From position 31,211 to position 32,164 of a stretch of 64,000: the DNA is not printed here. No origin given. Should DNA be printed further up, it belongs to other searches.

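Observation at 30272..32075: A REP-like palindrome family and its Y1 (RAYT/IS200-like) transposase are embedded inside a type II-C cas operon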

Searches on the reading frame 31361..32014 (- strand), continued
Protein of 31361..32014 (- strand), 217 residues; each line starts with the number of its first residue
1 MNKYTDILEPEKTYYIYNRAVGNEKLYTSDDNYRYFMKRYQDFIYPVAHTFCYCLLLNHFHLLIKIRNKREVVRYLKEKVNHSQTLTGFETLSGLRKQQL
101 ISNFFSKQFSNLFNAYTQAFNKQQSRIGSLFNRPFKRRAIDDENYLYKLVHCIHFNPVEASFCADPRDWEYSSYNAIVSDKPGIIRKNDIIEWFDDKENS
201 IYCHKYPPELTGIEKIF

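Call 55: fold_search(model_id=the predicted structure, library=pdb)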
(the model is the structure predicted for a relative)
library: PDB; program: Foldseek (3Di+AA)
matches with E <= 10: 737; with E <= 0.001: 1
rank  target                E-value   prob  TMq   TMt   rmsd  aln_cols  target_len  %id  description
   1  4er8_A                3.0e-07  1.00  0.55  0.71   4.1       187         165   13  Structure of the REP associates tyrosine transposase bound to a REP hairpin (released 2012-08-15)
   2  2vjv_A                3.1e-03  1.00  0.38  0.62   7.7       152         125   12  Crystal structure of the IS608 transposase in complex with left end 26-mer DNA hairpin and a 6-mer DNA representing th (released 2008-02-19)
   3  2xm3_A                4.0e-03  1.00  0.34  0.54   7.0       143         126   11  Deinococcus radiodurans ISDra2 Transposase Left end DNA complex (released 2010-10-13)
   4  2xo6_D                4.0e-03  1.00  0.32  0.50   7.1       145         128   11  DEINOCOCCUS RADIODURANS ISDRA2 TRANSPOSASE Y132F MUTANT COMPLEXED WITH LEFT END RECOGNITION AND CLEAVAGE SITE (released 2010-10-13)
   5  2ec2_E                4.2e-03  0.99  0.32  0.48   8.8       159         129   12  Crystal structure of transposase from Sulfolobus tokodaii (released 2007-02-27)
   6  2xqc_D                4.7e-03  1.00  0.32  0.49   8.9       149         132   11  DEINOCOCCUS RADIODURANS ISDRA2 TRANSPOSASE COMPLEXED WITH LEFT END RECOGNITION AND CLEAVAGE SITE AND ZN (released 2010-10-13)
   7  2xo6_A                4.7e-03  1.00  0.32  0.48   9.1       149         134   11  DEINOCOCCUS RADIODURANS ISDRA2 TRANSPOSASE Y132F MUTANT COMPLEXED WITH LEFT END RECOGNITION AND CLEAVAGE SITE (released 2010-10-13)
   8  2xma_E                5.3e-03  0.99  0.32  0.46   9.0       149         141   11  DEINOCOCCUS RADIODURANS ISDRA2 TRANSPOSASE RIGHT END DNA COMPLEX (released 2010-10-13)
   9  2xma_B                5.9e-03  1.00  0.33  0.48   7.1       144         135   11  DEINOCOCCUS RADIODURANS ISDRA2 TRANSPOSASE RIGHT END DNA COMPLEX (released 2010-10-13)
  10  2xma_A                5.9e-03  1.00  0.33  0.47   7.0       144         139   11  DEINOCOCCUS RADIODURANS ISDRA2 TRANSPOSASE RIGHT END DNA COMPLEX (released 2010-10-13)
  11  2ec2_D                7.9e-03  0.99  0.35  0.55   8.8       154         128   12  Crystal structure of transposase from Sulfolobus tokodaii (released 2007-02-27)
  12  2ec2_F                8.4e-03  1.00  0.35  0.54   7.4       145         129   12  Crystal structure of transposase from Sulfolobus tokodaii (released 2007-02-27)
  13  2xm3_D                8.4e-03  0.99  0.32  0.49   7.2       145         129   11  Deinococcus radiodurans ISDra2 Transposase Left end DNA complex (released 2010-10-13)
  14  3wc1_A                8.4e-03  0.69  0.30  0.28  12.4       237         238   14  Crystal structure of C. albicans tRNA(His) guanylyltransferase (Thg1) with a G-1 deleted tRNA(His) (released 2013-12-18)
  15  3wc0_E                8.9e-03  0.80  0.32  0.30  13.0       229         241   13  Crystal structure of C. albicans tRNA(His) guanylyltransferase (Thg1) with GTP (released 2013-12-18)
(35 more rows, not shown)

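Call 68: search_dna_similar(query=window:31361-32014:-, collection=plasmids, mode=protein, max_evalue=1e-8, max_rows=25)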
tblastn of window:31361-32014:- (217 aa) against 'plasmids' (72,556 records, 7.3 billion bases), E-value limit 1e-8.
Records with a match: 1; places in all: 1; records where one place covers at least 80% of the query: 1.
Best place of each record, by identity: <60% 1.
By first word of the organism name: Aureibacter 1.
By predicted mobility (MOB-suite, as given by PLSDB): non-mobilizable 1.
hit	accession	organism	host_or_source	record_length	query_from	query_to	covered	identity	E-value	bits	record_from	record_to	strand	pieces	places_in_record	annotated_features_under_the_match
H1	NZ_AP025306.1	Aureibacter tunicatorum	-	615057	8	197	88%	34.2%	3e-28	118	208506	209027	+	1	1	hypothetical protein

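Call 69: get_annotated_region(hit=H1, flank=8000)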
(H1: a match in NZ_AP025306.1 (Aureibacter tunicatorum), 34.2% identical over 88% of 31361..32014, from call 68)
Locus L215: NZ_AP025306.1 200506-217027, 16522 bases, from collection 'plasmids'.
description: Aureibacter tunicatorum strain NBRC 107587 plasmid pAT1, complete sequence
organism: Aureibacter tunicatorum (NCBI taxid 866807)
taxonomy: Bacteria; Bacteroidota; Cytophagia; Cytophagales; Persicobacteraceae; Aureibacter; Aureibacter tunicatorum
host: -; source: -; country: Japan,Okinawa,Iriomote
typing (MOB-suite, as given by PLSDB): non-mobilizable
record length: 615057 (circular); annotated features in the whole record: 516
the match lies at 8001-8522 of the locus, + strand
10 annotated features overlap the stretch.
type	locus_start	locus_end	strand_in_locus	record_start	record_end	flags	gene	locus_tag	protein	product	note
CDS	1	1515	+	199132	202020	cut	-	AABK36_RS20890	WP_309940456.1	hypothetical protein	-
CDS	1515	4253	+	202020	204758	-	-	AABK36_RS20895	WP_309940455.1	hypothetical protein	-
CDS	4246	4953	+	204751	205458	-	-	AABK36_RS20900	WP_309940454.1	SLATT domain-containing protein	-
CDS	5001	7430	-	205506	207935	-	-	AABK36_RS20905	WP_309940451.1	hypothetical protein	-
CDS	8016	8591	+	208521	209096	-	-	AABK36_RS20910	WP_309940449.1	hypothetical protein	-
CDS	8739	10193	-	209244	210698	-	-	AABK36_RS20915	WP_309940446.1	DUF4493 domain-containing protein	-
CDS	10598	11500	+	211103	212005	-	-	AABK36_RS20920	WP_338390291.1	transposase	GO:0006313 - DNA transposition [Evidence IEA]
CDS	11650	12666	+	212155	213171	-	-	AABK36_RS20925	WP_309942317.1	hypothetical protein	-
CDS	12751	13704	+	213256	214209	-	-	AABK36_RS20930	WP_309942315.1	carboxypeptidase-like regulatory domain-containing protein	-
CDS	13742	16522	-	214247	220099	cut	-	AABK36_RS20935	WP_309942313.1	carboxypeptidase-like regulatory domain-containing protein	-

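Call 72: search_solved_structures(query=A2, max_evalue=1, show_alignments=2)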
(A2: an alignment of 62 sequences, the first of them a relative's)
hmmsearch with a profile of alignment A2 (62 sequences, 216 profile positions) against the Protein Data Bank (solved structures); distinct sequences matched with E-value up to 1: 2.
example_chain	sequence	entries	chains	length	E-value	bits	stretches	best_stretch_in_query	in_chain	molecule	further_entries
4er8_A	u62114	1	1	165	0.00054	23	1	130-176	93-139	TnpArep for protein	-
6ne6_A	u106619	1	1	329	0.66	13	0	38-88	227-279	G-protein alpha subunit Galpha7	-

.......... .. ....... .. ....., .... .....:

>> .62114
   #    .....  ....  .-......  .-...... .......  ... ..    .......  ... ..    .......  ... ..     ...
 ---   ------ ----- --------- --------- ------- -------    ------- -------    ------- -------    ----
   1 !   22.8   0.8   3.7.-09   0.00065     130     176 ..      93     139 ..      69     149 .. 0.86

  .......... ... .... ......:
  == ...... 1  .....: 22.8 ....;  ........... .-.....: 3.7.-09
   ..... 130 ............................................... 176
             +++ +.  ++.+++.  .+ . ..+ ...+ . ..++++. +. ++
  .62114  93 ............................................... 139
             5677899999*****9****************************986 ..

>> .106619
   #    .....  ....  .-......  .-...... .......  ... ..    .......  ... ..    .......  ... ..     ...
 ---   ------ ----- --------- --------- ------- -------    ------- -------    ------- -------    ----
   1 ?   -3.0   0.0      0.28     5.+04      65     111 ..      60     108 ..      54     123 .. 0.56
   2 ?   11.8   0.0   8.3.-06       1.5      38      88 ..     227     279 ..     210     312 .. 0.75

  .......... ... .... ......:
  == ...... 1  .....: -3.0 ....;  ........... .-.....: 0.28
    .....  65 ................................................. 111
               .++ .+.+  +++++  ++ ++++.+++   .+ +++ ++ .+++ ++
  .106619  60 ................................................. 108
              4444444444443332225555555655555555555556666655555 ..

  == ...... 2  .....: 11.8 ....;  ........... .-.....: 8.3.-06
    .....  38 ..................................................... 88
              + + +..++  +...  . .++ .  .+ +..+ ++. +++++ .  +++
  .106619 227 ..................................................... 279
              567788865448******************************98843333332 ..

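Call 85: find_encoding_contigs(protein=P0025, flank=7000, max_places=1)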
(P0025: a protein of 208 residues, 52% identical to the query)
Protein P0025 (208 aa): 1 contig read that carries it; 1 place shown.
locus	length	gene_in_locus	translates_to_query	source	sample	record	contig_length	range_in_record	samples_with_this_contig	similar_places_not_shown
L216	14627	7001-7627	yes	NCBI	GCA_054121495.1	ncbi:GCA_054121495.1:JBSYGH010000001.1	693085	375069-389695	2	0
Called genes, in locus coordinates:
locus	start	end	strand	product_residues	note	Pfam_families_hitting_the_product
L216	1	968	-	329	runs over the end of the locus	PF06267:DUF1028, PF07719:TPR_2 (faint), PF13181:TPR_8 (faint), PF13428:TPR_14 (faint), PF13432:TPR_16, PF14559:TPR_19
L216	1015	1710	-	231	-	PF10677:DUF2490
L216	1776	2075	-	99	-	-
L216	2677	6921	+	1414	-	PF13395:HNH_4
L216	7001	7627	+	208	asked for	-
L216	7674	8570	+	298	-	PF01867:Cas_Cas1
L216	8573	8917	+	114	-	PF20803:PaaX_M (weak), PF09827:CRISPR_Cas2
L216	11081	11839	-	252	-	PF00392:GntR (weak), PF08220:HTH_DeoR, PF08279:HTH_11, PF00455:DeoRC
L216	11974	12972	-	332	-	PF04909:Amidohydro_2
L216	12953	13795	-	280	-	PF01116:F_bP_aldolase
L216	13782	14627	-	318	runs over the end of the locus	PF00294:PfkB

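Call 86: find_encoding_contigs(protein=P0079, flank=7000, max_places=1)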
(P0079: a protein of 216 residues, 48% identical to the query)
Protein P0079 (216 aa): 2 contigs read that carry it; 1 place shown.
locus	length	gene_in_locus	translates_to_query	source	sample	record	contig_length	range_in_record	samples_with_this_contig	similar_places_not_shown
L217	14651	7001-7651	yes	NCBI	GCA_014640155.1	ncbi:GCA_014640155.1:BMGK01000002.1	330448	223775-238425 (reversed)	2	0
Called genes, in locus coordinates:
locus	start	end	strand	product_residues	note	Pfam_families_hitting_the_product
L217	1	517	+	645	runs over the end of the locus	PF01476:LysM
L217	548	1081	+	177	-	PF06037:DUF922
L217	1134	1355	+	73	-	PF09720:Unstab_antitox (weak)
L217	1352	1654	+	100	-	PF05016:ParE_toxin (weak)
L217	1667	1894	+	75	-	PF12843:QSregVF_b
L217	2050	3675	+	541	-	PF06418:CTP_synth_N, PF00117:GATase, PF07722:Peptidase_C26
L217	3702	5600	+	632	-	PF14849:YidC_periplas, PF02096:60KD_IMP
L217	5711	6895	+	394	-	PF02540:NAD_synthase, PF03054:tRNA_Me_trans, PF20259:tRNA_Me_trans_M, PF20258:tRNA_Me_trans_C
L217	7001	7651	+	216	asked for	-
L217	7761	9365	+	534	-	PF00082:Peptidase_S8, PF18962:Por_Secre_tail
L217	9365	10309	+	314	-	PF00478:IMPDH, PF03060:NMO, PF05690:ThiG, PF01180:DHO_dh (weak), PF01070:FMN_dh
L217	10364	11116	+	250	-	PF04338:DUF481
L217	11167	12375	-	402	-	PF00278:Orn_DAP_Arg_deC, PF02784:Orn_Arg_deC_N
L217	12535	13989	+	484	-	PF17164:DUF5122 (faint), PF18962:Por_Secre_tail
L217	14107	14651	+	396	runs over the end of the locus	PF08442:ATP-grasp_2, PF13549:ATP-grasp_5 (faint), PF24948:Citrate_synth_N, PF00549:Ligase_CoA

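Call 87: search_protein_families(library=pfam, proteins=[L120:4717-5352:+, L210:7001-7648:+, L211:7001-7639:+], max_evalue=0.1)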
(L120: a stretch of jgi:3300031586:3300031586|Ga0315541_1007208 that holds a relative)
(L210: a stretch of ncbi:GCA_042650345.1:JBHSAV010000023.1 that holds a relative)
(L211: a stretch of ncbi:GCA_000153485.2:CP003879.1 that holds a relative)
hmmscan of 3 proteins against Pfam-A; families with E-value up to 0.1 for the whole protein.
L120:4717-5352:+ (211 aa): 2 families
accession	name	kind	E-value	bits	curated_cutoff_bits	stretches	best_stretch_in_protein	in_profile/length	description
PF20811.2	PARG_cat_N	-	0.021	15.5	25.6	1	55-147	13-102/118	Poly (ADP-ribose) glycohydrolase (PARG), helical domain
PF01797.21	Y1_Tnp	-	0.056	14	23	0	53-79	46-72/121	Transposase IS200 like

L210:7001-7648:+ (215 aa): 1 family
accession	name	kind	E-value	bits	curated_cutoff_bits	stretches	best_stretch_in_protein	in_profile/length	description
PF01797.21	Y1_Tnp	-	0.016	15.8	23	0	51-86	44-79/121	Transposase IS200 like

L211:7001-7639:+ (212 aa): 2 families
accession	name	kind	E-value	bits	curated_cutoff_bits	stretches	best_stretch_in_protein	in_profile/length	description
PF01797.21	Y1_Tnp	-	0.0077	16.8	23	0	52-73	45-66/121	Transposase IS200 like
PF22085.1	NorB_cytochrome_c-like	-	0.013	16.3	29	1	69-149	80-160/181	Nitric oxide reductase subunit B, cytochrome c-like domain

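Call 95: search_protein_representatives(protein=window:31361-32014:-)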
Query: 217 residues. Proteins with E-value up to 0.001 (for the whole library): 10318; up to 1e-10: 2351; up to 1e-30: 204. The best 150 are listed.
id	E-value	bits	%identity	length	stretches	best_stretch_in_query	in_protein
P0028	4.0e-66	239.6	48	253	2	88-214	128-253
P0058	1.2e-62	228.3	53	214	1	6-211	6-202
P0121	1.5e-51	192.0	44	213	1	7-211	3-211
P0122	7.5e-50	186.4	42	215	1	8-209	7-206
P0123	9.8e-50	186.1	48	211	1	2-205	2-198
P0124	1.9e-46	175.3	51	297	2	98-208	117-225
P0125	3.3e-46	174.5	43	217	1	7-211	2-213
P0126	2.0e-45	172.0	44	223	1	2-177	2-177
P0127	4.2e-45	170.9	43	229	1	9-210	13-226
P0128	6.4e-45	170.3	42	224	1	9-205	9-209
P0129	1.1e-44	169.5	40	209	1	7-210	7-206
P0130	2.7e-43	165.0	43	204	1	8-207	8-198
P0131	1.3e-42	162.8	45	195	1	2-206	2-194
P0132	1.5e-42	162.5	40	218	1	6-205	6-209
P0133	2.1e-42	162.1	43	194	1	3-206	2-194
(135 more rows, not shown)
